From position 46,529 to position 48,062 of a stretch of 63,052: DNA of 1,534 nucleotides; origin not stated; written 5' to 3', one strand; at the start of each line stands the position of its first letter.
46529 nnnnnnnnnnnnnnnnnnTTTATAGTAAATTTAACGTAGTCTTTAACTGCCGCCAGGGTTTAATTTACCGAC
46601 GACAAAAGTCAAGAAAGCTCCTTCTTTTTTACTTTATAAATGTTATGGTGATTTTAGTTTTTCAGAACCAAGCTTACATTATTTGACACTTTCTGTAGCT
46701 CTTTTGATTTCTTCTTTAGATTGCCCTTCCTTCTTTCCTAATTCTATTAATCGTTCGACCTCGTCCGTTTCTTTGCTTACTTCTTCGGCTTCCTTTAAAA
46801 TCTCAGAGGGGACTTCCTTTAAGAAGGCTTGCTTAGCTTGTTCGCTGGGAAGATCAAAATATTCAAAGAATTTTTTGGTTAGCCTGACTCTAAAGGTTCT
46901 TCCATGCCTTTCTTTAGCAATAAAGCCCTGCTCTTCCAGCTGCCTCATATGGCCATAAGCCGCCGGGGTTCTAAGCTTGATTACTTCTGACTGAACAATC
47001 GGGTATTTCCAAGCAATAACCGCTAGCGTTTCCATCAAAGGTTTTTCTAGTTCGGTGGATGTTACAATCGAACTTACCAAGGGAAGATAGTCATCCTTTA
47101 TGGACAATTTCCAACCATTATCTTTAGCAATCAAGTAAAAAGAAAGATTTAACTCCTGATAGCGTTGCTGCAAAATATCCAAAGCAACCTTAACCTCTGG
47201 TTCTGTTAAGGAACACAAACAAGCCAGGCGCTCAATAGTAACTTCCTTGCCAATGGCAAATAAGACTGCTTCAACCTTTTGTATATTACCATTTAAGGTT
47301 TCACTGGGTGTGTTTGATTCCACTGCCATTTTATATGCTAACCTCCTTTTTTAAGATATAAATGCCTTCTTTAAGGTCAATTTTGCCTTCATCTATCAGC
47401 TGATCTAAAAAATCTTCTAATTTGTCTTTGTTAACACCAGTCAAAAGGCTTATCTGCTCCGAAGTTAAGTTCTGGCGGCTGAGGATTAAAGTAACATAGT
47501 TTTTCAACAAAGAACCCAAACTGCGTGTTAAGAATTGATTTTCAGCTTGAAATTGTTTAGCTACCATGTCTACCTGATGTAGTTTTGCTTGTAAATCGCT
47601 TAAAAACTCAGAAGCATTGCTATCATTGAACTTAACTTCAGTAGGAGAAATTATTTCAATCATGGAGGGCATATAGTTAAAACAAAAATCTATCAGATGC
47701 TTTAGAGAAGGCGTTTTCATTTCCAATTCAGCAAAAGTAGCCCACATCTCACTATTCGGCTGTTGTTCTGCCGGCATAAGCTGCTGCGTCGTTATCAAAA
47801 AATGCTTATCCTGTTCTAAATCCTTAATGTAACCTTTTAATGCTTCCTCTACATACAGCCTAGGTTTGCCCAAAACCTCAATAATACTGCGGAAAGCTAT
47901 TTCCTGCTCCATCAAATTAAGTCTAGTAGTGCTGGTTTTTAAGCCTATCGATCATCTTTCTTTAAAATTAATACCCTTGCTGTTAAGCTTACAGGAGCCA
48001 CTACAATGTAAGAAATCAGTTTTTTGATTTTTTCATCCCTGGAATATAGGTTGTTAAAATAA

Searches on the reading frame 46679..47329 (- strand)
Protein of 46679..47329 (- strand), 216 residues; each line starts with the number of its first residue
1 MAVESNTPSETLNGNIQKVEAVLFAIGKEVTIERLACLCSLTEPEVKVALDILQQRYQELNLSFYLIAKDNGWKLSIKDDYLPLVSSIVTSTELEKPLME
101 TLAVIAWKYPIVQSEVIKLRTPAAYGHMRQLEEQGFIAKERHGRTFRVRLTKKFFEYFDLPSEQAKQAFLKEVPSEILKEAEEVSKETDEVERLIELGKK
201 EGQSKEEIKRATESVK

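Call 40: search_protein_families(library=pfam, proteins=[window:46679-47329:-], max_evalue=0.001)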
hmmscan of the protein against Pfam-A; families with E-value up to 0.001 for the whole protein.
window:46679-47329:- (216 aa): 2 families
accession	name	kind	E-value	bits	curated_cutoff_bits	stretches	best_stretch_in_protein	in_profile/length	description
PF04079.22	SMC_ScpB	-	4.1e-30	104.9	27.4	1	18-162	2-153/160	Segregation and condensation complex subunit ScpB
PF22665.2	DUF6293_C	-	0.00012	22.9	27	1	127-152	67-92/101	DUF6293 C-terminal winged helix domain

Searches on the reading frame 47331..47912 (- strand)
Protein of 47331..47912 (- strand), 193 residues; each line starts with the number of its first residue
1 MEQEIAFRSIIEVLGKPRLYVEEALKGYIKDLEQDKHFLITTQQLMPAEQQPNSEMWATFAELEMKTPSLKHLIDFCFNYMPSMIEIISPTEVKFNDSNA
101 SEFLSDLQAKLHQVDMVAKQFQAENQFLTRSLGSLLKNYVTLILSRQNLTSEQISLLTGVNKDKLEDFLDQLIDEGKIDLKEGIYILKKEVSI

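Call 40: search_protein_families(library=pfam, proteins=[window:47331-47912:-], max_evalue=0.001)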
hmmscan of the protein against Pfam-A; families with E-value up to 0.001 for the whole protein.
window:47331-47912:- (193 aa): 1 family
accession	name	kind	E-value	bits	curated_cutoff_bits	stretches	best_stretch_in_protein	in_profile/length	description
PF08672.17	ANAPC2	-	0.0004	21.3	23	0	160-185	33-58/60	Anaphase promoting complex (APC) subunit 2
